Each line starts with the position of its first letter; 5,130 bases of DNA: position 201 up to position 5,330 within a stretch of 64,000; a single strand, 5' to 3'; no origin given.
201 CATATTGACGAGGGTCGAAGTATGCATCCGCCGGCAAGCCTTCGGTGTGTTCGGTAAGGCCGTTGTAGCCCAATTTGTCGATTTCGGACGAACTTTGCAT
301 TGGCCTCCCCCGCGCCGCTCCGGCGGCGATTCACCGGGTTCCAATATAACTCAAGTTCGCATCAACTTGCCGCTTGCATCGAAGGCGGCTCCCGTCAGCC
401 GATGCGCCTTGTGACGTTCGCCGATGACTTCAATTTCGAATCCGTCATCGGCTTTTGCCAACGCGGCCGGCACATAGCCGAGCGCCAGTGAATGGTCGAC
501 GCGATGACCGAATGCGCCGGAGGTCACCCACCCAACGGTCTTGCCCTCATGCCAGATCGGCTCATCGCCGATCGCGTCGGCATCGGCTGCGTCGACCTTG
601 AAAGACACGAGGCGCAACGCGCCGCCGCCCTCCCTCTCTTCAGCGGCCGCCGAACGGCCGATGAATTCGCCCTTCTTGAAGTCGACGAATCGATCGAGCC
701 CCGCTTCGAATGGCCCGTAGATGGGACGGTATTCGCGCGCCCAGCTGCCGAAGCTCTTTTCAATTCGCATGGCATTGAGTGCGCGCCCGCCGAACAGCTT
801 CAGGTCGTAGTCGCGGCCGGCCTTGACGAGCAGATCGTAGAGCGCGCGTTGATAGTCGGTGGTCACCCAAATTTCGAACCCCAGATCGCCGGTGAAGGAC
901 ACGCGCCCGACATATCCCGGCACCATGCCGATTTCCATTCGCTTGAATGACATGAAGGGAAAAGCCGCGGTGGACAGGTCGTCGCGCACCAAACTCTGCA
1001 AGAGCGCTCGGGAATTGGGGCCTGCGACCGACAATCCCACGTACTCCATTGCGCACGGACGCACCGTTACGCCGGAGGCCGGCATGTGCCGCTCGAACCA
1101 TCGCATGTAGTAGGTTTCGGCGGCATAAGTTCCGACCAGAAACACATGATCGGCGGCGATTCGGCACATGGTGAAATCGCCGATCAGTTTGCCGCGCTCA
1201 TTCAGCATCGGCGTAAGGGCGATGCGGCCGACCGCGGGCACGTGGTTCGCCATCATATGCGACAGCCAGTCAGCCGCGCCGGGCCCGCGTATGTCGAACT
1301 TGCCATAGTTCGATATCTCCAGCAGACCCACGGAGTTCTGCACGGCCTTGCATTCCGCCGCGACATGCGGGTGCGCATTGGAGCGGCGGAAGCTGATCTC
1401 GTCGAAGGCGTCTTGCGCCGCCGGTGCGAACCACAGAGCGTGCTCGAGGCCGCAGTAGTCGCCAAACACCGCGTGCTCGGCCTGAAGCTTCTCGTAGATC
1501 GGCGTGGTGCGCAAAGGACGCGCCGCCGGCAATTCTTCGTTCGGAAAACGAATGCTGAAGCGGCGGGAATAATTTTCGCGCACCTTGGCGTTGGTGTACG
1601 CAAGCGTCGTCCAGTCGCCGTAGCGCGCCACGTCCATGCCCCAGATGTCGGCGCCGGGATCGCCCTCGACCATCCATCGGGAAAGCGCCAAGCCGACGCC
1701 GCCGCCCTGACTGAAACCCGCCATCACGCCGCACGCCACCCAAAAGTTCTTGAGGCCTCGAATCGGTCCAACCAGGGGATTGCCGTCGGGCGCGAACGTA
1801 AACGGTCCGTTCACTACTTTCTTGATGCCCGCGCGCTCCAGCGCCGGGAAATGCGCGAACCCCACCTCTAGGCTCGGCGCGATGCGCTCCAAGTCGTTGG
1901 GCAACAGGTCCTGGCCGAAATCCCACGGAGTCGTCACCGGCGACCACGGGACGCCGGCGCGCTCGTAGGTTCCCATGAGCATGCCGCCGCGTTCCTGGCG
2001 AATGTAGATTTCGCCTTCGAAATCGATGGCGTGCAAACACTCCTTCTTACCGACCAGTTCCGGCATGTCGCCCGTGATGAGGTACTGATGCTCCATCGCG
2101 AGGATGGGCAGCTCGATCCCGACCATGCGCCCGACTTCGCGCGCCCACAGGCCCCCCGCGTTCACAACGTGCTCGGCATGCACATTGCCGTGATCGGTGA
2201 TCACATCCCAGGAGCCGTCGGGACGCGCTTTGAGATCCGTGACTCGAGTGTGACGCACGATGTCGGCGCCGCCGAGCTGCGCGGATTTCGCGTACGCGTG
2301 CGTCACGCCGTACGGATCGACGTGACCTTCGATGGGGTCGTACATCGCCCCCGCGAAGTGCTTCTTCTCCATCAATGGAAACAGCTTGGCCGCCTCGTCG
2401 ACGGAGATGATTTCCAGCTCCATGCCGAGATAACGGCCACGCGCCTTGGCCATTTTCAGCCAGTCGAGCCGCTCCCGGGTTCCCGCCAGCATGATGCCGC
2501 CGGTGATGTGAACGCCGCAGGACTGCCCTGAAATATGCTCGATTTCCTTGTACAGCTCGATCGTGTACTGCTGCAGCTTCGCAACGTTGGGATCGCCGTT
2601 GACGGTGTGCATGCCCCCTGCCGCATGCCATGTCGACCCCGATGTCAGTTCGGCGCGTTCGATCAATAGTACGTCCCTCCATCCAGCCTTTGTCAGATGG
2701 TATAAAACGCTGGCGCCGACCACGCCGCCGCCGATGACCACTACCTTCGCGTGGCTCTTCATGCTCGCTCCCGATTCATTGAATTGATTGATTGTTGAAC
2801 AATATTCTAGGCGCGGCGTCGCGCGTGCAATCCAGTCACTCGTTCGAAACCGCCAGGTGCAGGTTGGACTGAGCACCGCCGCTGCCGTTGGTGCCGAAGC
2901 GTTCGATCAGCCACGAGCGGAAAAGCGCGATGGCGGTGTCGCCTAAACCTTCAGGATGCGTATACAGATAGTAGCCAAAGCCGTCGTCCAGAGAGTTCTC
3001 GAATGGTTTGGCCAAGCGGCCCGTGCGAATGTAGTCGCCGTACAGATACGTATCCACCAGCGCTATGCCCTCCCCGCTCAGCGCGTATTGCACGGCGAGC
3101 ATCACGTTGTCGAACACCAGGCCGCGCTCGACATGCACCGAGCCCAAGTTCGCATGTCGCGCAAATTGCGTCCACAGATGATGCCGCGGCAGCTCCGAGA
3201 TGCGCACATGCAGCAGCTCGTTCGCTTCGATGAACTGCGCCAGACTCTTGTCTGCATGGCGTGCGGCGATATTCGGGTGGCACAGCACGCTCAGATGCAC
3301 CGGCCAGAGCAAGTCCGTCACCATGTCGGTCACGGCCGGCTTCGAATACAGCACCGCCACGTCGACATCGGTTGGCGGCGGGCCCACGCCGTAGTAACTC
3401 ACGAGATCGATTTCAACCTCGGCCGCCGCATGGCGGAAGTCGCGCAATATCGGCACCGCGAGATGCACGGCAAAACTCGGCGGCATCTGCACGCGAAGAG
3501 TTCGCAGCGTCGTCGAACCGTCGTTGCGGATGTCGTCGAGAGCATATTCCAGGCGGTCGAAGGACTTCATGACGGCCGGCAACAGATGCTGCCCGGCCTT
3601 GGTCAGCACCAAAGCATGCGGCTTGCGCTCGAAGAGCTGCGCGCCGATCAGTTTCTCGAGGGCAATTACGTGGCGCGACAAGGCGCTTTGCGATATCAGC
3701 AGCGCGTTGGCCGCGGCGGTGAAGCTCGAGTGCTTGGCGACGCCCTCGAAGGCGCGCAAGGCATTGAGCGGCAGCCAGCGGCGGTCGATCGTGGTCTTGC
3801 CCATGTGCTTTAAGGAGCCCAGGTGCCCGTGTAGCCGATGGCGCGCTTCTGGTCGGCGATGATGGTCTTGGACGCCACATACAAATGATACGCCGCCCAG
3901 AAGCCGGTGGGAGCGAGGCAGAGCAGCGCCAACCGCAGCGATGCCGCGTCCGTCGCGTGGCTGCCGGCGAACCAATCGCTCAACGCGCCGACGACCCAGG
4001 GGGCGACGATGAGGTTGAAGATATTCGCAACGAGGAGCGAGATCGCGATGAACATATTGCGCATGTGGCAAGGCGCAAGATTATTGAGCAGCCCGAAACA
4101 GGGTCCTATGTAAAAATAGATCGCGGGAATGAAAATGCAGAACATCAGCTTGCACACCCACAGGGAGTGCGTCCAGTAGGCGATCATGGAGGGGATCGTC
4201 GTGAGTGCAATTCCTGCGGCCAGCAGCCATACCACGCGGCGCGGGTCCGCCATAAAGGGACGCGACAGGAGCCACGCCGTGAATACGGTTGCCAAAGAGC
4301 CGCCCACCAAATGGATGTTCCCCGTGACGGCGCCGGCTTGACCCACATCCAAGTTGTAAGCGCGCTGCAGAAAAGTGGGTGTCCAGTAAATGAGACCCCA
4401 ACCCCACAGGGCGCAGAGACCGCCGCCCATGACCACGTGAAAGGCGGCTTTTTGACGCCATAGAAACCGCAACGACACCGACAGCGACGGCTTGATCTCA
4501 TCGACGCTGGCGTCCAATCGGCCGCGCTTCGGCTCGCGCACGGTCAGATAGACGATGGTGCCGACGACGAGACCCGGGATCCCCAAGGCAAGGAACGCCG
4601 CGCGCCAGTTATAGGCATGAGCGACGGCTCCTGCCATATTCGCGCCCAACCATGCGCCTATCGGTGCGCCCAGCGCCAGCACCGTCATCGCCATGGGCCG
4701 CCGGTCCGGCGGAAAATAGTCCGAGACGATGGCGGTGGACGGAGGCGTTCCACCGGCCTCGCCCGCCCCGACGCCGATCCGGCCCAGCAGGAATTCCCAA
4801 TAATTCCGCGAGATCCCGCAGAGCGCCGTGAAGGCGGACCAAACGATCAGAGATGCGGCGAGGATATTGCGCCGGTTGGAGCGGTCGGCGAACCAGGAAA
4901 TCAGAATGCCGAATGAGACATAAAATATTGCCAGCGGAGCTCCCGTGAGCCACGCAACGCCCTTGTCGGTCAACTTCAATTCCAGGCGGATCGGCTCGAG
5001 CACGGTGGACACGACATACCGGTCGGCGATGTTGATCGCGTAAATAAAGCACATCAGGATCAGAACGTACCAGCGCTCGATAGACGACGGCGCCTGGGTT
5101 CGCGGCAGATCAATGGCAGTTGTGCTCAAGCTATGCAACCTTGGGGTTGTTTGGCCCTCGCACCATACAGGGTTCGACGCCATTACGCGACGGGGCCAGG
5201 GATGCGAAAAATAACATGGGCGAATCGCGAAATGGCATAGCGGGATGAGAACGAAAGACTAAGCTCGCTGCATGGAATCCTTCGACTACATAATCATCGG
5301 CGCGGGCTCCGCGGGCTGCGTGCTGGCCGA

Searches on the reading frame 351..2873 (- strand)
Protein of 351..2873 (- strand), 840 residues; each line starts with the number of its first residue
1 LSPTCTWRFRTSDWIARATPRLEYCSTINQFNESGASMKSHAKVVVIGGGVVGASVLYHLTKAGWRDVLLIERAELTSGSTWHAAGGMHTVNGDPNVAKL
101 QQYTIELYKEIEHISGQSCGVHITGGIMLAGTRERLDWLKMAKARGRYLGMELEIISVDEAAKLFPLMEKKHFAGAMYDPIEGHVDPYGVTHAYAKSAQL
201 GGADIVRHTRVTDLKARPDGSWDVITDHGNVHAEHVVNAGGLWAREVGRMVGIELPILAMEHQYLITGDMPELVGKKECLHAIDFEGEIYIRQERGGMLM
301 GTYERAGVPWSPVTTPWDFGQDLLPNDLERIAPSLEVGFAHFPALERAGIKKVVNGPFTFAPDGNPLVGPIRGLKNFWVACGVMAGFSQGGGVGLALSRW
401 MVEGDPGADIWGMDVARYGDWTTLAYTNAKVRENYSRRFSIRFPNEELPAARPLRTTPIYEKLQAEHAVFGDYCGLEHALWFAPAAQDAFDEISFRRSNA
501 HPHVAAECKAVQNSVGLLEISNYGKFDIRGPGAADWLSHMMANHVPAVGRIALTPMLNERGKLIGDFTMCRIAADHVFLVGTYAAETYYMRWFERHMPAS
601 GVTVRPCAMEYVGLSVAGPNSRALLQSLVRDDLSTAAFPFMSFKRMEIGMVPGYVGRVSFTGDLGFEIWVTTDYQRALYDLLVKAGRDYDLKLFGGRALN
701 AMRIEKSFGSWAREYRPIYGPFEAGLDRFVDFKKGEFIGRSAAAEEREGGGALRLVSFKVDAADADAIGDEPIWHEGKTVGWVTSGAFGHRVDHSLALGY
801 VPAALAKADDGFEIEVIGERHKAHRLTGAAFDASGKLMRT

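Call 55: search_protein_families(library=pfam, proteins=[window:351-2873:-], max_evalue=0.000001)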
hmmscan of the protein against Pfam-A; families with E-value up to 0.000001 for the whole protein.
window:351-2873:- (840 aa): 4 families
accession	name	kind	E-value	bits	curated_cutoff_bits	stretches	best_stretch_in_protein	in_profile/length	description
PF01266.30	DAO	-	5e-67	227.3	27.9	1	43-399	1-352/353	FAD dependent oxidoreductase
PF01571.26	GCV_T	-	9.5e-60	202.4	25.6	1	460-728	2-254/255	Aminomethyltransferase folate-binding domain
PF08669.17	GCV_T_C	-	1.9e-19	69.8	25.9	1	754-828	2-76/80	Glycine cleavage T-protein C-terminal barrel domain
PF16350.10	FAO_M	-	1.6e-15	57.4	27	1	403-456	1-55/56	FAD dependent oxidoreductase central domain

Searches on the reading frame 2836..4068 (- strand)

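Call 55: search_protein_families(library=pfam, proteins=[window:2836-4068:-], max_evalue=0.000001)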
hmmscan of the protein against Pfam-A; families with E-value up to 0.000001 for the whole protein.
window:2836-4068:- (410 aa): 2 families
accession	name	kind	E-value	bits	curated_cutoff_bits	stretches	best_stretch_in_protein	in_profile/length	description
PF03466.25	LysR_substrate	-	9.8e-22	77.8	28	1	189-391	6-208/209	LysR substrate binding domain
PF00126.33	HTH_1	-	9.3e-19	67.6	26.6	1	101-160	1-60/60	Bacterial regulatory helix-turn-helix protein, lysR family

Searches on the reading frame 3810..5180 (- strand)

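Call 55: search_protein_families(library=pfam, proteins=[window:3810-5180:-], max_evalue=0.000001)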
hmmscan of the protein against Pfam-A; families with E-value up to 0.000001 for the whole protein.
window:3810-5180:- (456 aa): 1 family
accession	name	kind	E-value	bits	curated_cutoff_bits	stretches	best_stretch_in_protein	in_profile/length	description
PF07690.21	MFS_1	-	7.6e-42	143.9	33.4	1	43-388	1-342/347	Major Facilitator Superfamily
